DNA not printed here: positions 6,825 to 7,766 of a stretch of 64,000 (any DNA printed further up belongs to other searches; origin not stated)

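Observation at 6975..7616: Unclassified 180-213 aa gene wedged between vgrG and rhs: candidate adaptor/chaperone or spike cap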

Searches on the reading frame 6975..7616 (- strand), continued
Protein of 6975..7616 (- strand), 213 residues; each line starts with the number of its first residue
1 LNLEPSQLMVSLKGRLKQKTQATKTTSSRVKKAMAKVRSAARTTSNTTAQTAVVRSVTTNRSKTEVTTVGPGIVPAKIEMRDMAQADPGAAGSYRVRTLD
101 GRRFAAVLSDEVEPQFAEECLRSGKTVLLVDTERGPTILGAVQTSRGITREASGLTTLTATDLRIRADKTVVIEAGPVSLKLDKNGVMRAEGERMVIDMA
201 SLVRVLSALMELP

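Call 50: find_encoding_contigs(protein=P0284, flank=10000, max_places=2)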
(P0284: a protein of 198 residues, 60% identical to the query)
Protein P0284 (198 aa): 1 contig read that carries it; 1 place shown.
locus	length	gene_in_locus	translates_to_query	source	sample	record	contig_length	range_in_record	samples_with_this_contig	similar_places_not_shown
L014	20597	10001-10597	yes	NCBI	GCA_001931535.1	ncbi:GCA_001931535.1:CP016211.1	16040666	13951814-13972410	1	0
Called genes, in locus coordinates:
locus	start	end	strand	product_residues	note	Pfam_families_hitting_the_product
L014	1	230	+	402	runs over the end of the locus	-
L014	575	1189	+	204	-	PF02545:Maf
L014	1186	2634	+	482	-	-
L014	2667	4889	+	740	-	PF05954:Phage_GPD, PF04717:Phage_base_V, PF22178:Gp5_trimer_C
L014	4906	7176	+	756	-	PF05954:Phage_GPD, PF22178:Gp5_trimer_C, PF06715:Gp5_C (faint)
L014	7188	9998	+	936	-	PF05954:Phage_GPD, PF04717:Phage_base_V, PF22178:Gp5_trimer_C, PF06715:Gp5_C (faint)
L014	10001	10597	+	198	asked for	-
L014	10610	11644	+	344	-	PF09937:DUF2169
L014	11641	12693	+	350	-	-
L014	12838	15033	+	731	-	PF16655:PhoD_N, PF09423:PhoD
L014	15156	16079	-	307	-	PF01791:DeoC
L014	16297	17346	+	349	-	PF00316:FBPase, PF18913:FBPase_C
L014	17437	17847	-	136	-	PF00571:CBS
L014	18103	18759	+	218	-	PF00582:Usp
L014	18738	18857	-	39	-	-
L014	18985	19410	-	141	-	PF01814:Hemerythrin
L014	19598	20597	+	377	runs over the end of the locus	PF00072:Response_reg, PF00512:HisKA, PF02518:HATPase_c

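Call 51: find_encoding_contigs(protein=P0241, flank=10000, max_places=2)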
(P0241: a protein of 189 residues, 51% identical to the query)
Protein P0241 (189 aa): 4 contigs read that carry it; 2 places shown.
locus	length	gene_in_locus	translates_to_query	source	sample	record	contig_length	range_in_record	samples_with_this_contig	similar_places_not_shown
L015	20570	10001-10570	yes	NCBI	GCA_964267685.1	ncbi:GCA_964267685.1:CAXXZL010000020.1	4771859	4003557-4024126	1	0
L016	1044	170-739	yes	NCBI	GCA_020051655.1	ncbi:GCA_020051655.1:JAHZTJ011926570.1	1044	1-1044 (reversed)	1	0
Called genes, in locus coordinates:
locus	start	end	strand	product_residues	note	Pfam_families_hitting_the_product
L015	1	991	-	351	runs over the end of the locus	-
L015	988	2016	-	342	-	PF09937:DUF2169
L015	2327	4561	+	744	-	PF05954:Phage_GPD, PF04717:Phage_base_V, PF22178:Gp5_trimer_C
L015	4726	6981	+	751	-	PF05954:Phage_GPD, PF22178:Gp5_trimer_C, PF06715:Gp5_C (faint)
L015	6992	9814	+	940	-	PF05954:Phage_GPD, PF06715:Gp5_C (faint), PF04717:Phage_base_V, PF22178:Gp5_trimer_C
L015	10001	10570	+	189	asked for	-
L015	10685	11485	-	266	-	-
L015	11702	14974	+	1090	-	PF24907:SIBA-E_N, PF11617:Cu-binding_MopE (weak), PF18884:TSP3_bac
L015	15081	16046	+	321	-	PF00291:PALP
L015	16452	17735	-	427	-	-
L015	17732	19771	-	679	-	PF01433:Peptidase_M1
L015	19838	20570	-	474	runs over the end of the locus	-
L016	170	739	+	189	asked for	-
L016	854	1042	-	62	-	?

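Call 52: find_encoding_contigs(protein=P0232, flank=10000, max_places=2)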
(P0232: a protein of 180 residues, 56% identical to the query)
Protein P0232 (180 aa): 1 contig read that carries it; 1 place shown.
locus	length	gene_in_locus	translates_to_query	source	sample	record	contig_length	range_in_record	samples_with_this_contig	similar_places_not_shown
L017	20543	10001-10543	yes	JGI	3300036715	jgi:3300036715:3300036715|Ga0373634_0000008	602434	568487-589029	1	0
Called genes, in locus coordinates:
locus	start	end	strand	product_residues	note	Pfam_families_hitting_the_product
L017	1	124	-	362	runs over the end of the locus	-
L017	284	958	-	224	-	-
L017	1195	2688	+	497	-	PF16822:ALGX (faint)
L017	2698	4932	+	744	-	PF05954:Phage_GPD, PF04717:Phage_base_V, PF22178:Gp5_trimer_C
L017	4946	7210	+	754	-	PF05954:Phage_GPD, PF22178:Gp5_trimer_C, PF06715:Gp5_C (faint)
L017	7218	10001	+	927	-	PF05954:Phage_GPD, PF04717:Phage_base_V, PF22178:Gp5_trimer_C, PF06715:Gp5_C (faint)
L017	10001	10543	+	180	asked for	-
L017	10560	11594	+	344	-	PF09937:DUF2169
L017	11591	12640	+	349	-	PF00109:ketoacyl-synt (weak)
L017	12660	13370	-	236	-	PF02798:GST_N, PF13417:GST_N_3, PF13409:GST_N_2, PF00043:GST_C, PF14497:GST_C_3 (weak), PF13410:GST_C_2 (weak)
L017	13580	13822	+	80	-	PF11154:DUF2934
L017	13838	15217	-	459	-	PF07690:MFS_1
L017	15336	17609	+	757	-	PF04851:ResIII, PF00176:SNF2-rel_dom, PF00270:DEAD (faint), PF00271:Helicase_C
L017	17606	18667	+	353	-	-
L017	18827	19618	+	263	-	-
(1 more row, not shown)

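Call 53: search_protein_families(library=pfam, alignment_id=A3, max_evalue=5)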
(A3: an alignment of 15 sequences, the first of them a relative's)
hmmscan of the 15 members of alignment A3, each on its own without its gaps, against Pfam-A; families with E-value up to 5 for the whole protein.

A. member 1, P0172 (196 aa): 1 family
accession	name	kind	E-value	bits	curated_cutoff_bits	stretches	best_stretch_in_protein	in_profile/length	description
PF10106.14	DUF2345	-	0.072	13.4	30.7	1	142-173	100-132/151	Uncharacterized protein conserved in bacteria (DUF2345)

B. families by the number of members that match (of 15 scanned): 8 families
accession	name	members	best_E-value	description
PF10106.14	DUF2345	4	0.00062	Uncharacterized protein conserved in bacteria (DUF2345)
PF02845.22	CUE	1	0.0035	CUE domain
PF23981.1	DUF7305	1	0.0084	Domain of unknown function (DUF7305)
PF02933.23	CDC48_2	1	0.01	Cell division protein 48 (CDC48), domain 2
PF18092.7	DraK_HK_N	1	0.064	DraK Histidine Kinase N-terminal domain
PF20521.3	DUF6736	1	0.08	Family of unknown function (DUF6736)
PF14339.12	DUF4394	1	0.08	Domain of unknown function (DUF4394)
PF17395.7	DUF5403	1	0.14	Family of unknown function (DUF5403)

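Call 61: fold_search(model_id=the predicted structure, library=pdb)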
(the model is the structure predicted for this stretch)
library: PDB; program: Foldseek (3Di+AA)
matches with E <= 10: 1012; with E <= 0.001: 0
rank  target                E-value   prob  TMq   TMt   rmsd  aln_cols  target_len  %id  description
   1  4s37_B                1.1e-03  1.00  0.32  0.33   9.7       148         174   16  Crystal structure of R2 pyocin membrane-piercing spike (released 2016-01-27)
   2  4s37_M                1.8e-03  1.00  0.33  0.34   8.2       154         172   13  Crystal structure of R2 pyocin membrane-piercing spike (released 2016-01-27)
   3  4s37_R                1.8e-03  1.00  0.30  0.31   9.9       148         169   17  Crystal structure of R2 pyocin membrane-piercing spike (released 2016-01-27)
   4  4s37_D                2.0e-03  1.00  0.32  0.33   9.6       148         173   16  Crystal structure of R2 pyocin membrane-piercing spike (released 2016-01-27)
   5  4s37_C                2.6e-03  1.00  0.32  0.33   9.7       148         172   16  Crystal structure of R2 pyocin membrane-piercing spike (released 2016-01-27)
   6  4s37_I                2.6e-03  1.00  0.32  0.33   8.2       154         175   14  Crystal structure of R2 pyocin membrane-piercing spike (released 2016-01-27)
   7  4s37_F                3.7e-03  1.00  0.32  0.32   9.9       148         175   16  Crystal structure of R2 pyocin membrane-piercing spike (released 2016-01-27)
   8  4s37_P                7.7e-03  1.00  0.32  0.34   9.7       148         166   16  Crystal structure of R2 pyocin membrane-piercing spike (released 2016-01-27)
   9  9vzk_q                9.6e-03  0.97  0.27  0.24  13.8       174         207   12  Cryo-EM structure of bacteriophage P1 baseplate in C3 (released 2025-10-22)
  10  9u7r_E                1.3e-02  1.00  0.28  0.15   8.7        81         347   14  Substrate-free human 26S proteasome purified by midnolin, 20S proteasome, RPTs and RPN11 part (released 2026-04-01)
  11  5l37_C                1.8e-02  1.00  0.29  0.56   3.9        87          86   14  The structure of the pentameric shell protein MSM0273 from the RMM microcompartment (released 2016-12-14)
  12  9v1j_sf               1.9e-02  0.60  0.21  0.16  16.2       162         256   15  Cryo- EM structure of small subunit (body) of 75S ribosome with P- tRNA from Entamoeba histolytica (released 2025-10-08)
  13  3i4o_A                2.2e-02  1.00  0.26  0.63   4.8        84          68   13  Crystal Structure of Translation Initiation Factor 1 from Mycobacterium tuberculosis (released 2010-02-23)
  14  4mno                  2.2e-02  1.00  0.26  0.46   5.8        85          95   13  Crystal structure of aIF1A from Pyrococcus abyssi (released 2014-09-17)
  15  9kkf_SE               2.2e-02  0.69  0.22  0.17  15.4       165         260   14  Structure of the human 40S ribosome complexed with HCV IRES and eIF3 (released 2025-12-03)
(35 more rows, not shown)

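Call 68: fold_search(model_id=the predicted structure, library=viral)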
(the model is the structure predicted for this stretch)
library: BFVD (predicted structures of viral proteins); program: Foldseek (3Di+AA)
matches with E <= 10: 1045; with E <= 0.001: 3
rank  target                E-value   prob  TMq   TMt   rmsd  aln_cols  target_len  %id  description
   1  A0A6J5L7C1            2.0e-04  1.00  0.29  0.19  14.3       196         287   16  Uncharacterized protein [uncultured Caudovirales phage]
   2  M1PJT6                2.1e-04  1.00  0.27  0.37  13.5       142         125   17  (no name in the UniProt tables at hand)
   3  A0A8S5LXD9            2.9e-04  1.00  0.32  0.37   9.9       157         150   13  Valine-glycine repeat protein [Myoviridae sp. ctZgq1]
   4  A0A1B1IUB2            1.3e-03  1.00  0.28  0.27  13.0       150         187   15  (no name in the UniProt tables at hand)
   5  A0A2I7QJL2            2.6e-03  1.00  0.31  0.29  12.3       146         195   14  (no name in the UniProt tables at hand)
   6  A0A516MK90            4.3e-03  0.82  0.17  0.12  18.2       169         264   13  (no name in the UniProt tables at hand)
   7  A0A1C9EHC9            6.0e-03  1.00  0.29  0.12  11.0       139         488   14  Minor tail protein [Mycobacterium phage Tonenili]
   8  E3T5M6                6.4e-03  0.99  0.30  0.34  17.0       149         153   17  Uncharacterized protein [Cafeteria roenbergensis virus (strain BV-PW1)]
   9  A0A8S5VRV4            6.7e-03  0.99  0.29  0.22  10.5       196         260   14  (no name in the UniProt tables at hand)
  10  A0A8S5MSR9            6.7e-03  0.95  0.26  0.22  14.8       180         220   10  Uncharacterized protein [Siphoviridae sp. ct8Ri8]
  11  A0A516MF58            8.9e-03  0.75  0.20  0.16  16.4       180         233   15  (no name in the UniProt tables at hand)
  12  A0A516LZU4            9.4e-03  0.85  0.24  0.19  14.3       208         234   11  (no name in the UniProt tables at hand)
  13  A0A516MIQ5            1.2e-02  0.98  0.27  0.26   9.2       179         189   11  (no name in the UniProt tables at hand)
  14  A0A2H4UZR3            1.2e-02  0.75  0.23  0.14  18.0       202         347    9  LEF-3 [Operophtera brumata nucleopolyhedrovirus]
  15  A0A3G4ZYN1            1.6e-02  0.82  0.25  0.24  23.1       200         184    9  S1-like domain-containing protein [Gaeavirus sp.]
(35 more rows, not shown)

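Call 71: search_dna_similar(query=L014:10610-11644:+, collection=plasmids, mode=protein, max_evalue=0.001, max_rows=30)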
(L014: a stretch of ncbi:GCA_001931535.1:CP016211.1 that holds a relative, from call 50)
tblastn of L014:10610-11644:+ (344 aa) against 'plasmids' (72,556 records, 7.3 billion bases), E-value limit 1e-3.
Records with a match: 185; places in all: 194; records where one place covers at least 80% of the query: 147.
Best place of each record, by identity: <60% 185.
By first word of the organism name: Rhizobium 56; Ralstonia 47; Agrobacterium 17; Burkholderia 8; Sinorhizobium 6; Paracoccus 5; Mesorhizobium 5; Caballeronia 5; Vibrio 5; Bradyrhizobium 4; and 22 more.
By predicted mobility (MOB-suite, as given by PLSDB): non-mobilizable 78; conjugative 57; mobilizable 50.
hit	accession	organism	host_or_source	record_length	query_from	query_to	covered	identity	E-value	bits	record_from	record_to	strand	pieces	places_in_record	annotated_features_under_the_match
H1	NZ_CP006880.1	Rhizobium gallicum bv. gallicum R602sp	Phaseolus vulgaris,whole ...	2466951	8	335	95%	35.7%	5e-39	154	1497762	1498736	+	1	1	record has no annotation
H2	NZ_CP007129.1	Gemmatirosa kalamazoonensis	-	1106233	6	344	99%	34.5%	1e-40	159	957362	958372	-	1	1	record has no annotation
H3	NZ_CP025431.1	Paracoccus zhejiangensis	single cell,sludge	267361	6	331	95%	35.5%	2e-34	141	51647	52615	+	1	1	DUF2169 domain-containing protein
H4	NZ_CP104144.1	Rhizobium sullae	Sulla coronaria,cell culture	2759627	8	335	95%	35.1%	5e-36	145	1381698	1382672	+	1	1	record has no annotation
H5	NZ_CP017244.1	Rhizobium etli 8C-3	Phaseolus vulgaris,cell culture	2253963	8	335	95%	34.5%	9e-36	144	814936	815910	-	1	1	record has no annotation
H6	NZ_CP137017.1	Sinorhizobium fredii GR64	Phaseolus vulgaris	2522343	8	335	95%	34.5%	3e-29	125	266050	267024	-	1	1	record has no annotation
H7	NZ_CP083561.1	Sulfitobacter sp. S223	-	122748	8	305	87%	37.7%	2e-39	155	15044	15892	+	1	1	DUF2169 domain-containing protein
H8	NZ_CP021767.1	Ralstonia solanacearum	Solanum lycopersicum,Tomato with ...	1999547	25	335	90%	35.8%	4e-37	149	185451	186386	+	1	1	none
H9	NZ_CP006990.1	Rhizobium etli bv. mimosae str. IE4771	Phaseolus vulgaris,whole organism,nodule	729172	8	335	95%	33.9%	2e-33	138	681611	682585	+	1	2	DUF2169 domain-containing protein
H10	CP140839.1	Rhizobium beringeri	Trifolium pratense,whole organism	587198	8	335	95%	33.7%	1e-30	129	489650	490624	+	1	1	DUF2169 domain-containing protein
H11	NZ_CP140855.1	Rhizobium beringeri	Trifolium pratense,whole organism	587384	8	335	95%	33.7%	1e-30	129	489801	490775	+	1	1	DUF2169 domain-containing protein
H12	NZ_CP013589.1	Rhizobium phaseoli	Phaseolus vulgaris,Whole ...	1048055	8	335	95%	33.7%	6e-28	122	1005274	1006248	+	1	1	record has no annotation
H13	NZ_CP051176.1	Ralstonia solanacearum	Whole organism,tomato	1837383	25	335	90%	35.5%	1e-36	147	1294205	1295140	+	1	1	none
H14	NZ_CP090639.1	Burkholderia contaminans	pharmaceutical solution,pharmaceutical ...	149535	6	305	87%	36.2%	6e-36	145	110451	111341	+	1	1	DUF2169 domain-containing protein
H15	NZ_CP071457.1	Rhizobium lentis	lentil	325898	8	335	95%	33.0%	5e-27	119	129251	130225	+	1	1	DUF2169 domain-containing protein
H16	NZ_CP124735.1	Agrobacterium larrymoorei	-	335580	1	342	99%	31.6%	2e-31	132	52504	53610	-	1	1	DUF2169 domain-containing protein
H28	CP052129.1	Ralstonia solanacearum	tomato,cell culture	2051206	25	335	90%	34.0%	8e-35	142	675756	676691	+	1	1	DUF2169 domain-containing protein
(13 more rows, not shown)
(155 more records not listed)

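Call 72: get_annotated_region(hit=H3, flank=6000)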
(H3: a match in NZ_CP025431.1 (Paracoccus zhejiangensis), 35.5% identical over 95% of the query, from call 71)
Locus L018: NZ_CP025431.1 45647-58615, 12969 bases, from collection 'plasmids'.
description: Paracoccus zhejiangensis strain J6 plasmid pPZ01, complete sequence
organism: Paracoccus zhejiangensis (NCBI taxid 1077935)
taxonomy: Bacteria; Pseudomonadota; Alphaproteobacteria; Rhodobacterales; Paracoccaceae; Paracoccus; Paracoccus zhejiangensis
host: -; source: single cell,sludge; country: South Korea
typing (MOB-suite, as given by PLSDB): non-mobilizable
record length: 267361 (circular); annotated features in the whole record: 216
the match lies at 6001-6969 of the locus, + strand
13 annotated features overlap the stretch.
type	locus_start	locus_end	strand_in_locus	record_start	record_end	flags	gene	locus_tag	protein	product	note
CDS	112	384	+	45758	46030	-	-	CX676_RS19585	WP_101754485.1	hypothetical protein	-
CDS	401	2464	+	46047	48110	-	-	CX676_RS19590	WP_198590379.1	caspase family protein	GO:0006508 - proteolysis [Evidence IEA]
CDS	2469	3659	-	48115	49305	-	-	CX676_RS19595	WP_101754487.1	nucleotide sugar dehydrogenase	GO:0000271 - polysaccharide biosynthetic process [Evidence IEA]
CDS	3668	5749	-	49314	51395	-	-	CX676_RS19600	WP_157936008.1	serine/threonine-protein kinase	GO:0006468 - protein phosphorylation [Evidence IEA]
CDS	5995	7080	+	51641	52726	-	-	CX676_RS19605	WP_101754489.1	DUF2169 domain-containing protein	-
CDS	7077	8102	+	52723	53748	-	-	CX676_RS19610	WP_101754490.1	beta-ketoacyl synthase N-terminal-like domain-containing protein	-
CDS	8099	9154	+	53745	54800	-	-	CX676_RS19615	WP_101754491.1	DUF4150 domain-containing protein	-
CDS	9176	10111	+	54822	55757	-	-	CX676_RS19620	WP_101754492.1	hypothetical protein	-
CDS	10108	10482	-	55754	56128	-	-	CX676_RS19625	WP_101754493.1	hypothetical protein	-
CDS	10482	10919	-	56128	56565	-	-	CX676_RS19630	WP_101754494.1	DUF6484 domain-containing protein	-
CDS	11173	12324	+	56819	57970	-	-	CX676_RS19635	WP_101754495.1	type VI secretion system ImpA family N-terminal domain-containing protein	-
CDS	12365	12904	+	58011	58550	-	tssB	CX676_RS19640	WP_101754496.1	type VI secretion system contractile sheath small subunit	GO:0033103 - protein secretion by the type VI secretion system [Evidence IEA]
CDS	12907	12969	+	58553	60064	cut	tssC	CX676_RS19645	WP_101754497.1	type VI secretion system contractile sheath large subunit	GO:0033103 - protein secretion by the type VI secretion system [Evidence IEA]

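Call 73: get_annotated_region(hit=H28, flank=6000)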
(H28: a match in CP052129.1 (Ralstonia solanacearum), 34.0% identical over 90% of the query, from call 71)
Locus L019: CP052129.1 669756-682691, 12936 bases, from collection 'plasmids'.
description: Ralstonia solanacearum strain FJAT1303.F1 plasmid Plas1, complete sequence
organism: Ralstonia solanacearum (NCBI taxid 305)
taxonomy: Bacteria; Pseudomonadota; Betaproteobacteria; Burkholderiales; Burkholderiaceae; Ralstonia; Ralstonia solanacearum
host: -; source: tomato,cell culture; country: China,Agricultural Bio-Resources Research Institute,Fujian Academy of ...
typing (MOB-suite, as given by PLSDB): mobilizable; relaxase MOBP
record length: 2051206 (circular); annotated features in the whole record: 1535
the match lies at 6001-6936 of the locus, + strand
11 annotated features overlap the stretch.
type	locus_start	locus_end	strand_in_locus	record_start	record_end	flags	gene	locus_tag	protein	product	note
CDS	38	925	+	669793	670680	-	-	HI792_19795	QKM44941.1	DUF4124 domain-containing protein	-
CDS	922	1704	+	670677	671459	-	-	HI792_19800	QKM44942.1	ankyrin repeat domain-containing protein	-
CDS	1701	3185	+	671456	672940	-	-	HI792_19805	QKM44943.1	hypothetical protein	-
CDS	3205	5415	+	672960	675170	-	tssI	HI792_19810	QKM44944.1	type VI secretion system tip protein VgrG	-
CDS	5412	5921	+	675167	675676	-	-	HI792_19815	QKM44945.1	hypothetical protein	-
CDS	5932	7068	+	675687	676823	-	-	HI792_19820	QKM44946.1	DUF2169 domain-containing protein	-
CDS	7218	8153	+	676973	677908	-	-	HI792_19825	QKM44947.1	hypothetical protein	-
CDS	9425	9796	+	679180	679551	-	-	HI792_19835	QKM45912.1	hypothetical protein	-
CDS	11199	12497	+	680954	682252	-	-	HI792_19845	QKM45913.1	hypothetical protein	-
CDS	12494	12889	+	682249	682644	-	-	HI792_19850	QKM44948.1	thioredoxin family protein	-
CDS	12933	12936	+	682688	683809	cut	-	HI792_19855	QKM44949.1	hypothetical protein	-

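Call 74: get_annotated_region(hit=H14, flank=6000)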
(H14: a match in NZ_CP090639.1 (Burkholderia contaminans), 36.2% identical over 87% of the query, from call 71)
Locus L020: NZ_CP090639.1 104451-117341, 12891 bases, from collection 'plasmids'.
description: Burkholderia contaminans strain FFI45 plasmid unnamed2, complete sequence
organism: Burkholderia contaminans (NCBI taxid 488447)
taxonomy: Bacteria; Pseudomonadota; Betaproteobacteria; Burkholderiales; Burkholderiaceae; Burkholderia; Burkholderia contaminans
host: -; source: pharmaceutical solution,pharmaceutical solution; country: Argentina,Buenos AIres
typing (MOB-suite, as given by PLSDB): conjugative; relaxase MOBH; mating-pair formation MPF_T
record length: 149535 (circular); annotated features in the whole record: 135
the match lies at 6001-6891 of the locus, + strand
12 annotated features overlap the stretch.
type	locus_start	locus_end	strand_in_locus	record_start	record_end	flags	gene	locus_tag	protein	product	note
CDS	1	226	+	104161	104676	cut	-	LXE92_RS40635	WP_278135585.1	hypothetical protein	-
CDS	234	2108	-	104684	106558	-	tssF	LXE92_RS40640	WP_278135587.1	type VI secretion system baseplate subunit TssF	GO:0033103 - protein secretion by the type VI secretion system [Evidence IEA]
CDS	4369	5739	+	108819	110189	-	-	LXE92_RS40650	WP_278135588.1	hypothetical protein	-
CDS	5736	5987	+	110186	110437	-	-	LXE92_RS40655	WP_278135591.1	hypothetical protein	-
CDS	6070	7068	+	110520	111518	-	-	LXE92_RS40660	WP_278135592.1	DUF2169 domain-containing protein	-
CDS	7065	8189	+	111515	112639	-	-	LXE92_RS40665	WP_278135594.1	beta-ketoacyl synthase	-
CDS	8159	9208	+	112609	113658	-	-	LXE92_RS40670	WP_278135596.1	DUF4150 domain-containing protein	-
CDS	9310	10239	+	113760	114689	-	-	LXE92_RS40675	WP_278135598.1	type VI immunity family protein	-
CDS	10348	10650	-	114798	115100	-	-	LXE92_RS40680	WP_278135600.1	H-NS histone family protein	-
CDS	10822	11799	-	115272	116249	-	-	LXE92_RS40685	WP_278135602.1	DUF4238 domain-containing protein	-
CDS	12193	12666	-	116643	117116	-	-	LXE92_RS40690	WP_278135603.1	hypothetical protein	-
CDS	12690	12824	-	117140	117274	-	-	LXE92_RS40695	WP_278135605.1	hypothetical protein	-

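Call 77: get_annotated_region(hit=H7, flank=6000)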
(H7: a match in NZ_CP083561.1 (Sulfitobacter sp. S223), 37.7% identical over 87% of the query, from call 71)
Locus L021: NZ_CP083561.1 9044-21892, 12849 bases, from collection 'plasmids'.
description: Sulfitobacter sp. S223 plasmid unnamed1, complete sequence
organism: Sulfitobacter sp. S223 (NCBI taxid 2867023)
taxonomy: Bacteria; Pseudomonadota; Alphaproteobacteria; Rhodobacterales; Roseobacteraceae; Sulfitobacter; Sulfitobacter sp. S223
host: -; source: -; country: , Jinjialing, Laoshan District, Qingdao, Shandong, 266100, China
typing (MOB-suite, as given by PLSDB): non-mobilizable; replicon rep_cluster_606
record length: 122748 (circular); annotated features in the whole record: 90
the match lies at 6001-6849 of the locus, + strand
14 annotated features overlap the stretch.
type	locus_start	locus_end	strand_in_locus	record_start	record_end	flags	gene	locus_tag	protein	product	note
CDS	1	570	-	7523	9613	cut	-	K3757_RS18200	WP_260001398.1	serine/threonine-protein kinase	GO:0006468 - protein phosphorylation [Evidence IEA]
CDS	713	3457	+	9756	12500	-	tssH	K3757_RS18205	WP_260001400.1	type VI secretion system ATPase TssH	GO:0033103 - protein secretion by the type VI secretion system [Evidence IEA]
CDS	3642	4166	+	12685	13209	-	-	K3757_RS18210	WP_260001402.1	TagF domain-containing protein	-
CDS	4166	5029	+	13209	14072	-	-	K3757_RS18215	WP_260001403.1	DUF4150 domain-containing protein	-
CDS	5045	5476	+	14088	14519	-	-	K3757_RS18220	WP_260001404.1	hypothetical protein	-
CDS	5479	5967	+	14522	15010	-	-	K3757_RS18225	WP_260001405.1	hypothetical protein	-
CDS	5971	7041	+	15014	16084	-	-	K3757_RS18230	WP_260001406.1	DUF2169 domain-containing protein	-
CDS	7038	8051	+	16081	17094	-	-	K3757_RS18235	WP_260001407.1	hypothetical protein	-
CDS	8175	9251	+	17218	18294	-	-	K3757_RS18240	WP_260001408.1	SMP-30/gluconolactonase/LRE family protein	-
CDS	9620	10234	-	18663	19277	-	pcaG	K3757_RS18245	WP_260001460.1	protocatechuate 3,4-dioxygenase subunit alpha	GO:0046278 - 3,4-dihydroxybenzoate metabolic process [Evidence IEA]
CDS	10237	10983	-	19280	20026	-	pcaH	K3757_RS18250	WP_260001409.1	protocatechuate 3,4-dioxygenase subunit beta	GO:0046278 - 3,4-dihydroxybenzoate metabolic process [Evidence IEA]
CDS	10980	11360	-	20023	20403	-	pcaC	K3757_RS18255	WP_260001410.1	4-carboxymuconolactone decarboxylase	-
CDS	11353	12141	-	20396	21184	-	pcaD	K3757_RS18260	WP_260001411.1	3-oxoadipate enol-lactonase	GO:0042952 - beta-ketoadipate pathway [Evidence IEA]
CDS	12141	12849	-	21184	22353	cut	pobA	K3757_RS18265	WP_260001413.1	4-hydroxybenzoate 3-monooxygenase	GO:0018874 - benzoate metabolic process [Evidence IEA]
